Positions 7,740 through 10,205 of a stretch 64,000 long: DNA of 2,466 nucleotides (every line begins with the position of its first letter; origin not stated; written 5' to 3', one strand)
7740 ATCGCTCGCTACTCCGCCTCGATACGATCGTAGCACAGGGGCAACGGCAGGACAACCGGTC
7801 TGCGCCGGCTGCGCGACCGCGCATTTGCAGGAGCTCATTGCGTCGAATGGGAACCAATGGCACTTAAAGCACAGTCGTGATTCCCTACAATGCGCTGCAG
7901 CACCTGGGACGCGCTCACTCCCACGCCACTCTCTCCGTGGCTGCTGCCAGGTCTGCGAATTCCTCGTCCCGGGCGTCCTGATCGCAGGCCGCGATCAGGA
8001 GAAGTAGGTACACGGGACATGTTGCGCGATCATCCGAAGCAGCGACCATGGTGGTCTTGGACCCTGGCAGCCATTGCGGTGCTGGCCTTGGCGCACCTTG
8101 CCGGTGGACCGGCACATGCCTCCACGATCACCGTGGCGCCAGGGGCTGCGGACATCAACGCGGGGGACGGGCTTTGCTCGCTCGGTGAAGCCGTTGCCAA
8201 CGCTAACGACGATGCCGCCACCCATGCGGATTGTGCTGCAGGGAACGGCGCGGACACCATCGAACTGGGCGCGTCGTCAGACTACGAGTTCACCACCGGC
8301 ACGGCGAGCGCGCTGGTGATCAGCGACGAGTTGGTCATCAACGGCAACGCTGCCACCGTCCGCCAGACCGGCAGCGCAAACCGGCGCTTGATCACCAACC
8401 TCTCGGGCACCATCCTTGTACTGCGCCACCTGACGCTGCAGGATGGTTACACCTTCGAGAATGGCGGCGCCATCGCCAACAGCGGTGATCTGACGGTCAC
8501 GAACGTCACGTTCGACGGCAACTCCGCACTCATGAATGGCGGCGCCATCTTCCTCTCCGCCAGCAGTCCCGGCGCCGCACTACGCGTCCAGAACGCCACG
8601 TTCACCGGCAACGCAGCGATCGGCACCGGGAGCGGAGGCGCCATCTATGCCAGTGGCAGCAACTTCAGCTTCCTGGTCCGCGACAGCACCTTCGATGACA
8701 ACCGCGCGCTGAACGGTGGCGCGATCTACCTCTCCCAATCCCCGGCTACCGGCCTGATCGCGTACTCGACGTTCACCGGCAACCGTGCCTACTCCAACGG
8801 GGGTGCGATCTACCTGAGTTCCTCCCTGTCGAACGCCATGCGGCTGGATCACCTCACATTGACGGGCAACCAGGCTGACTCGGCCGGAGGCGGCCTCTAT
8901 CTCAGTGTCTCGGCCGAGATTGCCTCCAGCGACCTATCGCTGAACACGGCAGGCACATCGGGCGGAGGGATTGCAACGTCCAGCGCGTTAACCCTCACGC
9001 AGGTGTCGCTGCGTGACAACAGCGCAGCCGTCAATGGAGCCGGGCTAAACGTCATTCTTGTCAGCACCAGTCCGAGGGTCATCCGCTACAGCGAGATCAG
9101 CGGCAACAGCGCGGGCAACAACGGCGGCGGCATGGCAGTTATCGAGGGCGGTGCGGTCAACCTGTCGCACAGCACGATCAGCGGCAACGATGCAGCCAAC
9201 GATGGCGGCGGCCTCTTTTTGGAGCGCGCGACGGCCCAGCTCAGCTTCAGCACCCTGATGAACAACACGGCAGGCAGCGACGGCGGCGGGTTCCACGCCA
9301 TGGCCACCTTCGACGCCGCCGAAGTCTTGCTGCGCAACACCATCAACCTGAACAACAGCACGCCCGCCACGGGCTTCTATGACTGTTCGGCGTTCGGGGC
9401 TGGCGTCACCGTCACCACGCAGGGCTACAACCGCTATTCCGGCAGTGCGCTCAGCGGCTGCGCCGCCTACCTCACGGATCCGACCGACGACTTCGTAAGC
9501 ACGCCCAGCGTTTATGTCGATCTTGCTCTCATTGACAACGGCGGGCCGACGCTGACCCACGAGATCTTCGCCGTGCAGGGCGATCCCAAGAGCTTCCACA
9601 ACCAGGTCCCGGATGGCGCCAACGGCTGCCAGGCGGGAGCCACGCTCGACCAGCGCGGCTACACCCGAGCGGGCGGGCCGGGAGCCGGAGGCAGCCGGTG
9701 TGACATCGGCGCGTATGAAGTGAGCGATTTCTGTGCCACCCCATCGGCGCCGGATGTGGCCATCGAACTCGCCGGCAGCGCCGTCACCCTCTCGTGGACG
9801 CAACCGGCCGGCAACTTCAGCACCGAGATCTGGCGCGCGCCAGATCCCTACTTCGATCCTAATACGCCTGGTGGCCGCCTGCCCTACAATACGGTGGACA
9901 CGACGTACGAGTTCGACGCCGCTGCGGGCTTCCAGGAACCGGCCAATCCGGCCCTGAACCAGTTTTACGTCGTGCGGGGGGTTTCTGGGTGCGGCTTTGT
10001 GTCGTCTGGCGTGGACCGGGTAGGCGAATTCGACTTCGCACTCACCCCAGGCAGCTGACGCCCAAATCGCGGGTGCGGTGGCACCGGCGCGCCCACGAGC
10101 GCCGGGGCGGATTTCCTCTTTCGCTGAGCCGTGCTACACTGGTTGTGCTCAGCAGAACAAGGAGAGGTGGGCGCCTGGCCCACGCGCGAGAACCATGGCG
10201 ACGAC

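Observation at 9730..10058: A shared ~100-aa FN3-like C-terminal domain ending in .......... on three otherwise unrelated secreted proteins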

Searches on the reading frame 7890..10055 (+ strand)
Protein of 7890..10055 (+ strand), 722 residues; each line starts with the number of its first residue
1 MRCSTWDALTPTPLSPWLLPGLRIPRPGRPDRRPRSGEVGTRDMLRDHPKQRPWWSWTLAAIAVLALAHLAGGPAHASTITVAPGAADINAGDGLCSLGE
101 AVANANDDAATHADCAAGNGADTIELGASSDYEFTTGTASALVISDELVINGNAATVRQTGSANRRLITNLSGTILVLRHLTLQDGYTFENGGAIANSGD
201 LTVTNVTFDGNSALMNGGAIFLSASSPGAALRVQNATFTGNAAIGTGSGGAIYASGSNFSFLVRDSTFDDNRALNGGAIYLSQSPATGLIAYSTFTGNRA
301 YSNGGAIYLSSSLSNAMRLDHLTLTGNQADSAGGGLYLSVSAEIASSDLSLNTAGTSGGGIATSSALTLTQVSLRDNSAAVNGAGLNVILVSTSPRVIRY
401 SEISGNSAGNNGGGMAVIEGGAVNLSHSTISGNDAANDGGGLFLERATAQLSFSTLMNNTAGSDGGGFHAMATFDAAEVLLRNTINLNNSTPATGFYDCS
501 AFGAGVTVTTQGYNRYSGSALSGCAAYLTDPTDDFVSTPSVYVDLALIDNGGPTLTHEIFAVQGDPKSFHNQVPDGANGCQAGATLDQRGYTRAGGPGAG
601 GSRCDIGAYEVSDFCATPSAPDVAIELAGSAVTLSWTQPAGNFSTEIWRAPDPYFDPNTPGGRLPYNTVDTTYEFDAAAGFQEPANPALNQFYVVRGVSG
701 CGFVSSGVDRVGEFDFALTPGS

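Call 4: search_protein_families(library=pfam, proteins=[window:7890-10055:+], max_evalue=1)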
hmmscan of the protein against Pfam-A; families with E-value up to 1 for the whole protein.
window:7890-10055:+ (722 aa): 1 family
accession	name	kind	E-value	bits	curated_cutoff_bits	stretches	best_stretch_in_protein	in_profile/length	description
PF02415.23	Chlam_PMP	-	2.3e-18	64.7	20.6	4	293-309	2-18/19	Chlamydia polymorphic membrane protein (Chlamydia_PMP) repeat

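Call 5: search_protein_families(library=ncbifam, proteins=[window:7890-10055:+], max_evalue=1)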
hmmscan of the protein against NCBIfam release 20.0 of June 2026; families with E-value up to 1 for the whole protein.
window:7890-10055:+ (722 aa): 3 families
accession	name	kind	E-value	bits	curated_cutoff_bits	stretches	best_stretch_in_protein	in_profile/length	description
TIGR01376.1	POMP_repeat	repeat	1.2e-10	40.7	15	5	294-308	6-20/28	polymorphic outer membrane protein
NF041518.1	choice_anch_Q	domain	2.3e-05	24.6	25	1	582-611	32-57/58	choice-of-anchor Q domain-containing protein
TIGR03804.1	para_beta_helix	repeat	0.1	12.3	19.45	1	292-315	9-31/44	parallel beta-helix repeat protein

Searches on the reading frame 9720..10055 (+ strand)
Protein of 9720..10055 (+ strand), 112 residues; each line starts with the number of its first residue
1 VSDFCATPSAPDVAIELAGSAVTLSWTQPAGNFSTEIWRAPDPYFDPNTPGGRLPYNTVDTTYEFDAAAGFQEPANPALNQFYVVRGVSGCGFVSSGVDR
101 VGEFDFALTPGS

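Call 24: predict_structure(alignment_id=A2)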
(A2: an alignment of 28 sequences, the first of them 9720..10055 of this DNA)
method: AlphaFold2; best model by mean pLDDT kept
length: 112 residues; sequences in the alignment: 28
mean_pLDDT: 83.3   pTM: 0.75
mean pLDDT of the five models: 83.3, 82.8, 82.2, 81.8, 79.4
residues with pLDDT >= 90: 39; 70-90: 52; 50-70: 21; < 50: 0
segments of 3 or more residues with pLDDT < 50: none
pLDDT, mean of each block of 10 residues (from residue 1): 87 88 89 90 86 75 79 73 92 87 73 58
secondary structure, 60 per line:
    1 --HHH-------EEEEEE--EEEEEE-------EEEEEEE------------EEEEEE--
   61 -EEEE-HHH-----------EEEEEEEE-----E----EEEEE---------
elements in order: E13-18 E21-26 E34-40 E53-58 E62-65 E81-88 E99-103

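Call 28: fold_search(model_id=the predicted structure, library=pdb)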
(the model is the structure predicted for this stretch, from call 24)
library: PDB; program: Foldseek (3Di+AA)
matches with E <= 10: 1322; with E <= 0.001: 25
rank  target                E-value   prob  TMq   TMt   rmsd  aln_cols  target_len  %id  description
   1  2vtf_A                2.3e-04  1.00  0.59  0.12   3.6       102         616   12  X-ray crystal structure of the Endo-beta-N-acetylglucosaminidase from Arthrobacter protophormiae E173Q mutant reveals  (released 2009-03-31)
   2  6xi2_B                2.5e-04  1.00  0.59  0.14   4.1       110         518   14  Apo form of POMGNT2 (released 2021-04-21)
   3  4u49_A                2.5e-04  1.00  0.57  0.23   7.4       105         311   24  Crystal structure of Pectate Lyase Pel3 from Pectobacterium carotovorum with two monomers in the A.U (released 2015-08-05)
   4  7e9k_D                3.0e-04  1.00  0.59  0.14   4.1       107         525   12  Crystal Structure of POMGNT2 in complex with UDP and mono-mannosyl peptide (379Man long peptide) (released 2021-05-05)
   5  4wtw_A                3.2e-04  1.00  0.55  0.64   3.9       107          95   13  Crystal structure of the third FnIII domain of integrin beta4 (released 2015-02-11)
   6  6xfi                  3.2e-04  1.00  0.57  0.14   4.1       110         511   14  Crystal Structures of beta-1,4-N-Acetylglucosaminyltransferase 2 (POMGNT2): Structural Basis for Inherited Muscular Dyst (released 2021-04-21)
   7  4u49_B                3.2e-04  1.00  0.55  0.22   7.8       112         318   22  Crystal structure of Pectate Lyase Pel3 from Pectobacterium carotovorum with two monomers in the A.U (released 2015-08-05)
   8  8kb7_C                3.3e-04  1.00  0.62  0.15   3.5       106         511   14  Crystal structure of UDP/mannose-bound AGO61/beta-1,4-N-Acetylglucosaminyltransferase 2 (POMGNT2) (released 2024-08-07)
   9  6hyf_A                3.9e-04  1.00  0.48  0.50   4.5       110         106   14  Crystal structure of the third FNIII domain from rat beta4 integrin, a binding site for periaxin (released 2019-05-08)
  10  8kb7_A                4.9e-04  1.00  0.55  0.14   4.3       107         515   14  Crystal structure of UDP/mannose-bound AGO61/beta-1,4-N-Acetylglucosaminyltransferase 2 (POMGNT2) (released 2024-08-07)
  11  4wtw_B                5.2e-04  1.00  0.52  0.61   4.3       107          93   13  Crystal structure of the third FnIII domain of integrin beta4 (released 2015-02-11)
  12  7e9k_A                5.5e-04  1.00  0.59  0.14   4.1       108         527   11  Crystal Structure of POMGNT2 in complex with UDP and mono-mannosyl peptide (379Man long peptide) (released 2021-05-05)
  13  7e9k_B                5.5e-04  1.00  0.59  0.14   4.2       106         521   12  Crystal Structure of POMGNT2 in complex with UDP and mono-mannosyl peptide (379Man long peptide) (released 2021-05-05)
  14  5jip_A                5.5e-04  1.00  0.56  0.23   4.0       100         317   12  Crystal structure of the Clostridium perfringens spore cortex lytic enzyme SleM (released 2016-08-10)
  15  4u4b                  5.8e-04  1.00  0.52  0.20   7.6       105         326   23  Crystal Structure of Pectate Lyase Pel3 from Pectobacterium carotovorum with one monomer in the A.U. (released 2015-08-05)
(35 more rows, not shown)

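Call 29: search_protein_representatives(alignment_id=A2)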
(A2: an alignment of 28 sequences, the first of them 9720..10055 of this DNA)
Query: 28 sequences, 110 profile positions. Proteins with E-value up to 0.001 (for the whole library): 22679; up to 1e-10: 6242; up to 1e-30: 402. The best 150 are listed.
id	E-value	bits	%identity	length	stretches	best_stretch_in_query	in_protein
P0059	4.2e-184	616.1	-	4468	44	9-97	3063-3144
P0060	7.4e-178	596.0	-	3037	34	11-96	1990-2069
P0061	3.1e-154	520.0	-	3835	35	9-98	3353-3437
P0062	2.1e-140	475.4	-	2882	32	7-99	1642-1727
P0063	2.1e-127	433.6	-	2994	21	12-98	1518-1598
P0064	2.2e-124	423.8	-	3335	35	8-98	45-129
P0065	4.1e-96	332.9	-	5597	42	9-98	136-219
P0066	1.1e-94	328.3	-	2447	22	7-97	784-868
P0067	3.4e-93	323.5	-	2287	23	14-99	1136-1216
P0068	6.0e-93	322.7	-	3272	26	9-96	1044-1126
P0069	2.8e-92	320.6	-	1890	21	15-97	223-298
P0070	1.2e-88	308.8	-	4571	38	8-97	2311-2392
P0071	1.5e-87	305.3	-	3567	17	5-98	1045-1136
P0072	4.4e-87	303.8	-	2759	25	9-90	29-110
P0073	3.7e-85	297.6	-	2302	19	6-98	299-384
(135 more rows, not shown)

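Call 64: find_homologous_proteins(query=A5, max_evalue=0.000001)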
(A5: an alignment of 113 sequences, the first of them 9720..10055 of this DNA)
Query A5 (113 sequences) (112 aa, profile of the alignment): 72 proteins with E <= 0.000001 among 8000 candidates.
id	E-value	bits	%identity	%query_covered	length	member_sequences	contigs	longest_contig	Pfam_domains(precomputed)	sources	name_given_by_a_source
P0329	1.0e-32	131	33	94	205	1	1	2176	-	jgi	jgi:hypothetical protein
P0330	1.4e-32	130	39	91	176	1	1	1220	-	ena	-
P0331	4.4e-32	129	43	96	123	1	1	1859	-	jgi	-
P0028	1.8e-31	127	42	83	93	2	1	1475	-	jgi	jgi:hypothetical protein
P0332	2.2e-31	127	37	98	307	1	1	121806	PF20009.5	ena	-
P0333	5.9e-30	122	35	95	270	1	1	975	-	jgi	jgi:hypothetical protein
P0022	1.0e-29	121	38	96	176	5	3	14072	-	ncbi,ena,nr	ncbi:MAG: hypothetical protein KDE48_20295 [Anaerolineales bacterium]|nr:hypothetical protein [Anaer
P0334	4.0e-28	116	36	96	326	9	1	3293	-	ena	-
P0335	6.1e-27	112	36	96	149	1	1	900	-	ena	-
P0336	3.3e-26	110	39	96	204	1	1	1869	-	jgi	jgi:hypothetical protein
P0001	1.3e-25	108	40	97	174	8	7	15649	-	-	-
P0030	5.2e-25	106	36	84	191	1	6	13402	-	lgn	-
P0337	6.0e-25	106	31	90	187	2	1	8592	-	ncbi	-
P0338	1.7e-24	104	42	91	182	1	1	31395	-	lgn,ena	-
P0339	4.2e-24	103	37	90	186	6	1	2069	-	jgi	-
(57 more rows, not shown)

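Call 72: search_protein_families(library=ncbifam, proteins=[window:9720-10055:+], max_evalue=10)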
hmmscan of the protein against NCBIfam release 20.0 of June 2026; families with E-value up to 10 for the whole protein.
window:9720-10055:+ (112 aa): 0 families

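Call 81: search_protein_families(library=pfam, alignment_id=A5, max_evalue=0.01)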
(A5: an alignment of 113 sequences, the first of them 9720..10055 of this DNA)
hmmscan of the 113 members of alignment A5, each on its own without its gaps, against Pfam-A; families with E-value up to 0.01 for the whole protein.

A. member 1, window:9720-10055:+ (112 aa): 0 families

B. families by the number of members that match (of 113 scanned): 4 families
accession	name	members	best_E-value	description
PF00082.27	Peptidase_S8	1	1.3e-08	Subtilase family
PF10342.15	Kre9_KNH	1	0.0052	Kre9/KNH-like N-terminal Ig-like domain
PF00041.27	fn3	1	0.006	Fibronectin type III domain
PF21910.2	GH85_C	1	0.0086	GH85 endohexosaminidases, C-terminal domain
